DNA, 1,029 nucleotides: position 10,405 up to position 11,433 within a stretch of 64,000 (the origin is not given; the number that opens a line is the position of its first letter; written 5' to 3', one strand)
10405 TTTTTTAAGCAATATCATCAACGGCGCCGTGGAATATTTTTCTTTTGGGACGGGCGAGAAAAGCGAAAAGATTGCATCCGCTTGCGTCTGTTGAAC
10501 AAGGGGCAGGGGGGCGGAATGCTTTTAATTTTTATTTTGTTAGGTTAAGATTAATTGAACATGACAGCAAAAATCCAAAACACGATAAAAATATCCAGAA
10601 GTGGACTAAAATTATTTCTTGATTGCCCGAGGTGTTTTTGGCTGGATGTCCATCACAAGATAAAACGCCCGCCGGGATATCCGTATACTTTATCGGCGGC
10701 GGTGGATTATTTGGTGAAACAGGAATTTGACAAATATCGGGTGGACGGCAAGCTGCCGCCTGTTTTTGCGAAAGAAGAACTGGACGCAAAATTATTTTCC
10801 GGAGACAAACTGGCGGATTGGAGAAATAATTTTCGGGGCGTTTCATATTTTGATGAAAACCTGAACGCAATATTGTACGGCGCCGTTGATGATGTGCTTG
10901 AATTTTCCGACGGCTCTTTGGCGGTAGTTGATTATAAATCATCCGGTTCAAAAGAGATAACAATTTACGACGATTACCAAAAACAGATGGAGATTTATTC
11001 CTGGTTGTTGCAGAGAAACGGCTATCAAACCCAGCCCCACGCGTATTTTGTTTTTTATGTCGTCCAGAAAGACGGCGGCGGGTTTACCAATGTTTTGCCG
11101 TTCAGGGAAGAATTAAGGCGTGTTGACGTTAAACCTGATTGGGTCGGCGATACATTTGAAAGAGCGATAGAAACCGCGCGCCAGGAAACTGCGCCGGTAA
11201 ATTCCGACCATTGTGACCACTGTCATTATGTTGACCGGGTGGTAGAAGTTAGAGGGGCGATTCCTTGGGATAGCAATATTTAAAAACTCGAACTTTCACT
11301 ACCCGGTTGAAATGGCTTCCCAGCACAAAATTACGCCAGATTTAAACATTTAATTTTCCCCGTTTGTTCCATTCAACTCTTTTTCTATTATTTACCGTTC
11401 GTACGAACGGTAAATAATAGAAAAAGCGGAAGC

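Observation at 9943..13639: Nuclease cluster: stand-alone Cas4-like nuclease, PaaX-like regulator and TM0106-type (Cas4-like plus RNase H-like) nuclease, with a divergent small gene, no CRISPR array and no Cas1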

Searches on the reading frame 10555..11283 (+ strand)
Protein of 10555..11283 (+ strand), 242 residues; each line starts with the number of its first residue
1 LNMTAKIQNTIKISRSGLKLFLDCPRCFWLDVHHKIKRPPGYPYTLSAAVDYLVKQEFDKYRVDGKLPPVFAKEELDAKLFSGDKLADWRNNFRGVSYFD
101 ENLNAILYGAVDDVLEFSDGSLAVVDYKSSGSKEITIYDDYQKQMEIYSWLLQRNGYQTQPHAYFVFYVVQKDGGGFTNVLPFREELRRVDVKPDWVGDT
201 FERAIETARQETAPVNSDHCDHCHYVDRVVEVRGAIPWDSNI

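Call 3: search_protein_families(library=pfam, proteins=[window:10555-11283:+], max_evalue=1)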
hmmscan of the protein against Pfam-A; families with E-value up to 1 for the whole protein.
window:10555-11283:+ (242 aa): 4 families
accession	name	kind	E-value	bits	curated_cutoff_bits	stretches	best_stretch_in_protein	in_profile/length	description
PF12705.13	PDDEXK_1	-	4.4e-14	53.5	22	1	48-226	66-243/247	PD-(D/E)XK nuclease superfamily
PF12684.13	DUF3799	-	0.0024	18.1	26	1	140-224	152-231/233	PDDEXK-like domain of unknown function (DUF3799)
PF19546.4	DUF6070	-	0.063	12.8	27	1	114-190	93-168/345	Family of unknown function (DUF6070)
PF01930.23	Cas_Cas4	-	0.1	13.1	22.7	1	111-164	55-102/160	Domain of unknown function DUF83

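Call 4: search_protein_families(library=ncbifam, proteins=[window:10555-11283:+], max_evalue=1)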
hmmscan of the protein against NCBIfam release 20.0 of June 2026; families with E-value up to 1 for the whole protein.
window:10555-11283:+ (242 aa): 3 families
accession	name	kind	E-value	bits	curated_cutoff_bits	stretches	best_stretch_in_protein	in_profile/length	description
TIGR00372.1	cas4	equivalog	3.7e-07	30.2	65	1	111-226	71-175/180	CRISPR-associated protein Cas4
TIGR02774.1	rexB_recomb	equivalog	0.073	11.4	718.35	1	102-154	874-929/1076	ATP-dependent nuclease subunit B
NF010485.0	PRK13909.1-2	equivalog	0.13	10.5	650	1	113-169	849-899/909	RecB-like helicase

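Call 7: search_protein_families(library=padloc, proteins=[window:10555-11283:+], max_evalue=0.1)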
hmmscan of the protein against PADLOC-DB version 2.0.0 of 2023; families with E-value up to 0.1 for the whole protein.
window:10555-11283:+ (242 aa): 9 families
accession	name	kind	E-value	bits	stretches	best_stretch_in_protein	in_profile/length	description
PDLC02087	Cas4b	-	8.2e-11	40.4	1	104-171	71-136/189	-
PDLC00944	Cas4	-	4.7e-09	34.7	1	107-229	66-176/177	Cas4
PDLC00943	Cas4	-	9.7e-08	30.2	1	111-226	71-175/180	CRISPR-associated protein Cas4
PDLC01250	Cas4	-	3.3e-07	28.7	1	17-226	5-164/168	"CAS-I,CAS-II,CAS-III,CAS-IV,CAS-V,CAS-VI; acquisition_associated"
PDLC00059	DruK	-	2.7e-05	21.5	1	106-171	125-188/326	PD-(D/E)XK nuclease superfamily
PDLC01611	Cas4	-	5e-05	21.7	1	109-226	52-153/158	"CAS-I,CAS-II,CAS-III,CAS-IV,CAS-V,CAS-VI; acquisition_associated"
PDLC00060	DruK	-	0.0002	18.8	1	112-225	147-255/347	PD-(D/E)XK nuclease superfamily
PDLC01747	Cas1g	-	0.00067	16.4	1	107-225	63-172/523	-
PDLC02085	Cas4a2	-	0.0066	14.8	1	104-226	60-158/166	-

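Call 43: find_homologous_proteins(query=window:10555-11283:+, max_evalue=0.001)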
Query window:10555-11283:+ (242 aa): 430 proteins with E <= 0.001 among 764 candidates; the best 120 are listed.
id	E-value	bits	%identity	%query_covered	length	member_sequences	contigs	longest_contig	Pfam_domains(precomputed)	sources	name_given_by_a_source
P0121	2.3e-162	557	99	99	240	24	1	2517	PF12705.14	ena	-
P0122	2.2e-142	491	92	93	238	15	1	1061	PF12705.14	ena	-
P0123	1.5e-135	469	87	93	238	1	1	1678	PF12705.14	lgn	-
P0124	6.7e-133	460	82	95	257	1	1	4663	PF12705.14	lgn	-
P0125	1.1e-126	440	78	98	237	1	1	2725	PF12705.14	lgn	-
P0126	1.7e-126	439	77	97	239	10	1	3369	PF12705.14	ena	-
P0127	1.6e-123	429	76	98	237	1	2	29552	PF12705.14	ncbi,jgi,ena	-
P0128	5.3e-123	428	78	93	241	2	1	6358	PF12705.14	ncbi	-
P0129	1.2e-121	423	77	92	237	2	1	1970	PF12705.14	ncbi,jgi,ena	-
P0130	3.6e-121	422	77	92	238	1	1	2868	PF12705.14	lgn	-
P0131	7.1e-121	421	74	99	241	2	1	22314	PF12705.14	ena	-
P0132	1.1e-120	420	76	92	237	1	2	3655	PF12705.14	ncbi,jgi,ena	-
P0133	9.1e-119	414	74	98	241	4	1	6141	PF12705.14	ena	-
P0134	9.4e-119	414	76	94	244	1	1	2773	PF12705.14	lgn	-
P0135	4.8e-118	411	76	93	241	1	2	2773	PF12705.14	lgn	-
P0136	1.1e-116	407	74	98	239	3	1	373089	PF12705.14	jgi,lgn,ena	-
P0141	1.9e-113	396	71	98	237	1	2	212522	PF12705.14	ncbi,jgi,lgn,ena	-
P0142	2.3e-113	396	73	91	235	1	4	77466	PF12705.14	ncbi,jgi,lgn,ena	-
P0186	6.8e-105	368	67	93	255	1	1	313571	PF12705.14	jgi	jgi:hypothetical protein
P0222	4.2e-102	359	69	90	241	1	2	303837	PF12705.14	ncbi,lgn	-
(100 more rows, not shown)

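Call 45: find_encoding_contigs(protein=P0136, flank=6000, max_places=1)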
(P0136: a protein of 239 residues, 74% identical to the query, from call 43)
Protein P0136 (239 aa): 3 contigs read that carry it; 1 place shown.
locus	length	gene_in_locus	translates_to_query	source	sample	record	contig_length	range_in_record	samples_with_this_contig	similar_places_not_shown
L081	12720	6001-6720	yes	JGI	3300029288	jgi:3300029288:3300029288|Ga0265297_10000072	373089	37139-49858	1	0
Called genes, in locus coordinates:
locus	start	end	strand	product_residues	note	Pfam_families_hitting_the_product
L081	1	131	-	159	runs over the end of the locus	-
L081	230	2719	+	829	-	PF07517:SecA_DEAD, PF01043:SecA_PP_bind, PF21090:P-loop_SecA, PF07516:SecA_SW, PF02810:SEC-C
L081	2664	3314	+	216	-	-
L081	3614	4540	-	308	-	PF00561:Abhydrolase_1, PF12697:Abhydrolase_6, PF12146:Hydrolase_4 (weak)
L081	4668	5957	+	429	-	PF05193:Peptidase_M16_C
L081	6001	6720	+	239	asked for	PF12705:PDDEXK_1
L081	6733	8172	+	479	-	PF13482:RNase_H_2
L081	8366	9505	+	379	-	PF21760:SecD_1st, PF22599:SecDF_P1_head, PF02355:SecD_SecF_C, PF03176:MMPL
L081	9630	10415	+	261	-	PF02355:SecD_SecF_C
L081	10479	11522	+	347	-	PF04545:Sigma70_r4, PF05066:HARE-HTH (faint)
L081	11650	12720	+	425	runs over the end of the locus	PF26449:DUF8128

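Call 46: find_encoding_contigs(protein=P0186, flank=6000, max_places=1)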
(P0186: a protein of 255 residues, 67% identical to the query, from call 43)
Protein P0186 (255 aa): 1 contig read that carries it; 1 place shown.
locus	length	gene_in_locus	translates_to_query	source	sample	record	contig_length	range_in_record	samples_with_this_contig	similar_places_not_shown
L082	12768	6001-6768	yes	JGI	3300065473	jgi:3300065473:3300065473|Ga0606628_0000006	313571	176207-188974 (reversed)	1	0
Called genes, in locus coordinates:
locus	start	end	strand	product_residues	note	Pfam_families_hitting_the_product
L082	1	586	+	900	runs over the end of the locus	PF07517:SecA_DEAD, PF01043:SecA_PP_bind, PF21090:P-loop_SecA, PF07516:SecA_SW, PF02810:SEC-C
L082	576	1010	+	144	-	PF00293:NUDIX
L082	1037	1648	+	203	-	PF28474:DUF8412, PF13376:OmdA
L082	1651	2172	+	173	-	PF01931:NTPase_I-T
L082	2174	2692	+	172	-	PF00293:NUDIX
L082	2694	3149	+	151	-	PF00293:NUDIX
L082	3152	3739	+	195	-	PF01928:CYTH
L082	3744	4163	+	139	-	-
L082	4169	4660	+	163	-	PF00583:Acetyltransf_1 (weak), PF13527:Acetyltransf_9 (weak)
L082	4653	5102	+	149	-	-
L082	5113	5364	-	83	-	-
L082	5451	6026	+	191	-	PF01427:Peptidase_M15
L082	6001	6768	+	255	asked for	PF12705:PDDEXK_1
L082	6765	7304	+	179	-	PF00300:His_Phos_1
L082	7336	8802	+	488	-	PF13482:RNase_H_2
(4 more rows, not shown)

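Call 47: find_encoding_contigs(protein=P0222, flank=6000, max_places=1)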
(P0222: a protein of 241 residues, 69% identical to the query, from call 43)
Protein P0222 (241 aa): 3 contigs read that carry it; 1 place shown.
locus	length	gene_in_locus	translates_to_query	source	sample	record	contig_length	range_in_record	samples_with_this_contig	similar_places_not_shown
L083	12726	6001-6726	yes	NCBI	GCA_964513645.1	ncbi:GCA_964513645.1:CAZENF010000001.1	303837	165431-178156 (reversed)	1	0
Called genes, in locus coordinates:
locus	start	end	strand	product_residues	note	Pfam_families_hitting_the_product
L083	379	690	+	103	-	-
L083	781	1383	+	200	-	PF02545:Maf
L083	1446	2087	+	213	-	PF01323:DSBA, PF13462:Thioredoxin_4, PF13743:Thioredoxin_5 (weak)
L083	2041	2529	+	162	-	PF07884:VKOR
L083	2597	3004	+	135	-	PF00293:NUDIX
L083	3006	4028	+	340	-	PF01467:CTP_transf_like, PF02457:DAC (faint)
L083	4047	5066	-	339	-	PF00561:Abhydrolase_1, PF12146:Hydrolase_4 (faint)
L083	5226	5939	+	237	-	PF00574:CLP_protease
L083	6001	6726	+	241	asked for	PF12705:PDDEXK_1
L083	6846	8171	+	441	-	PF13482:RNase_H_2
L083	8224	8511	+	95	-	-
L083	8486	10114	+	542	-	-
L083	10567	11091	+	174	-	-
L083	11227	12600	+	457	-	PF21760:SecD_1st, PF22599:SecDF_P1_head, PF02355:SecD_SecF_C, PF03176:MMPL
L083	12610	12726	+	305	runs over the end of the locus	PF07549:Sec_GG (weak), PF02355:SecD_SecF_C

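Call 48: find_encoding_contigs(protein=P0127, flank=5000, max_places=1)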
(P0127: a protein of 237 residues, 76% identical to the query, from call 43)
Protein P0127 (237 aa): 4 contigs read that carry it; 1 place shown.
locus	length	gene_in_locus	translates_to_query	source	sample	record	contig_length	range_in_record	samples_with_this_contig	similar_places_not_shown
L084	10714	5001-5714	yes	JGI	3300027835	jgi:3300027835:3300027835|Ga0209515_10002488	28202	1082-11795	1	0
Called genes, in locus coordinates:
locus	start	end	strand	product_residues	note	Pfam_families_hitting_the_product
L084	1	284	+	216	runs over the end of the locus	-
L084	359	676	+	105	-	PF10805:DUF2730 (faint)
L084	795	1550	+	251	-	-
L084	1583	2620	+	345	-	PF01467:CTP_transf_like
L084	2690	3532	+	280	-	PF00246:Peptidase_M14, PF10994:DUF2817, PF24827:AstE_AspA_cat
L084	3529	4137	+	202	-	PF01209:Ubie_methyltran (weak), PF13489:Methyltransf_23, PF06325:PrmA (weak), PF07021:MetW, PF13847:Methyltransf_31, PF08241:Methyltransf_11, PF08242:Methyltransf_12 (weak), PF13649:Methyltransf_25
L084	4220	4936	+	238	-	PF00574:CLP_protease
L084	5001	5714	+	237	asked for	PF12705:PDDEXK_1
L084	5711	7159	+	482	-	PF13482:RNase_H_2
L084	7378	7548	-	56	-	-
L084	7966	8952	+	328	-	PF00145:DNA_methylase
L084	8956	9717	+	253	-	PF11463:R-HINP1I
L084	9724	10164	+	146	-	PF03852:Vsr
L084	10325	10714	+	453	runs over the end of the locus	PF21760:SecD_1st, PF22599:SecDF_P1_head, PF02355:SecD_SecF_C, PF03176:MMPL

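Call 49: find_encoding_contigs(protein=P0141, flank=5000, max_places=1)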
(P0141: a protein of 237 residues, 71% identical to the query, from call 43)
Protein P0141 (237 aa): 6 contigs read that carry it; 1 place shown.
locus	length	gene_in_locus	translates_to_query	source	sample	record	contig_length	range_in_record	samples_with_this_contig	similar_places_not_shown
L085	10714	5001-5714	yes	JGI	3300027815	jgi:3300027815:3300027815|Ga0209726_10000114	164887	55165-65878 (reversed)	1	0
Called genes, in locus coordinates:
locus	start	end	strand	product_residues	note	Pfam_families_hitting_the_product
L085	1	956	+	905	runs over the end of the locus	PF07517:SecA_DEAD, PF01043:SecA_PP_bind, PF21090:P-loop_SecA, PF07516:SecA_SW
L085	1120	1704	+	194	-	PF01844:HNH, PF14279:HNH_5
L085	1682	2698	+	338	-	PF01467:CTP_transf_like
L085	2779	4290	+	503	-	PF02074:Peptidase_M32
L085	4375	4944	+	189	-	PF01398:JAB (weak)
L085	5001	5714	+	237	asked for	PF12705:PDDEXK_1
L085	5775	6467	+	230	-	-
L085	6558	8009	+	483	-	PF13482:RNase_H_2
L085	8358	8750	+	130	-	PF01936:NYN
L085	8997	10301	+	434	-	PF21760:SecD_1st, PF22599:SecDF_P1_head, PF02355:SecD_SecF_C, PF03176:MMPL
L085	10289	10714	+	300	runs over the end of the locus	PF07549:Sec_GG, PF02355:SecD_SecF_C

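Call 50: find_encoding_contigs(protein=P0142, flank=5000, max_places=1)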
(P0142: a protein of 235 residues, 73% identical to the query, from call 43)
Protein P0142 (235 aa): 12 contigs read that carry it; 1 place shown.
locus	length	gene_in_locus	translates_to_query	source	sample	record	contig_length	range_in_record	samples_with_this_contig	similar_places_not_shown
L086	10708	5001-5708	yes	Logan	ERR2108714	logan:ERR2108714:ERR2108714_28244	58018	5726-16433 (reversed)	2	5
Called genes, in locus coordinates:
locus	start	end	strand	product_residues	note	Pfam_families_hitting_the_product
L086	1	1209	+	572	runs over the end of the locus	PF01145:Band_7 (faint)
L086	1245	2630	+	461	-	PF01145:Band_7 (faint)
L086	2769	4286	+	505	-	PF02074:Peptidase_M32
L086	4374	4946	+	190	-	PF14464:Prok-JAB (weak)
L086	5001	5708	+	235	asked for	PF12705:PDDEXK_1 (weak)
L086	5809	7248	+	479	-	PF13482:RNase_H_2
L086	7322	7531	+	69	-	-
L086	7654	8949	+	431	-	PF21760:SecD_1st, PF22599:SecDF_P1_head, PF02355:SecD_SecF_C, PF03176:MMPL (weak)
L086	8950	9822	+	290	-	PF02355:SecD_SecF_C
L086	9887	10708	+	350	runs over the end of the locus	PF04545:Sigma70_r4, PF05066:HARE-HTH (faint)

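Call 78: search_protein_families(library=phrogs, proteins=[window:10555-11283:+], max_evalue=0.001)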
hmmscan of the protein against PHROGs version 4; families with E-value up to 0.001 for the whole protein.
window:10555-11283:+ (242 aa): 6 families
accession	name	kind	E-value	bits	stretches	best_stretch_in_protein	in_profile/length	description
phrog_31195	-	unknown function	2.8e-21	77.1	1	10-234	3-229/232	-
phrog_69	-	DNA, RNA and nucleotide metabolism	4.7e-09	36.8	1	113-224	211-318/501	exonuclease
phrog_1706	-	DNA, RNA and nucleotide metabolism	1.6e-06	28.8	1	102-226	117-239/293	CRISPR/Cas system associated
phrog_1218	-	DNA, RNA and nucleotide metabolism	2.1e-06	28.2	1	92-167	136-203/364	exonuclease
phrog_1227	-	DNA, RNA and nucleotide metabolism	4.1e-06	27.2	1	135-231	168-259/268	exonuclease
phrog_298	-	DNA, RNA and nucleotide metabolism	0.00041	20.8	1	109-156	168-215/293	exonuclease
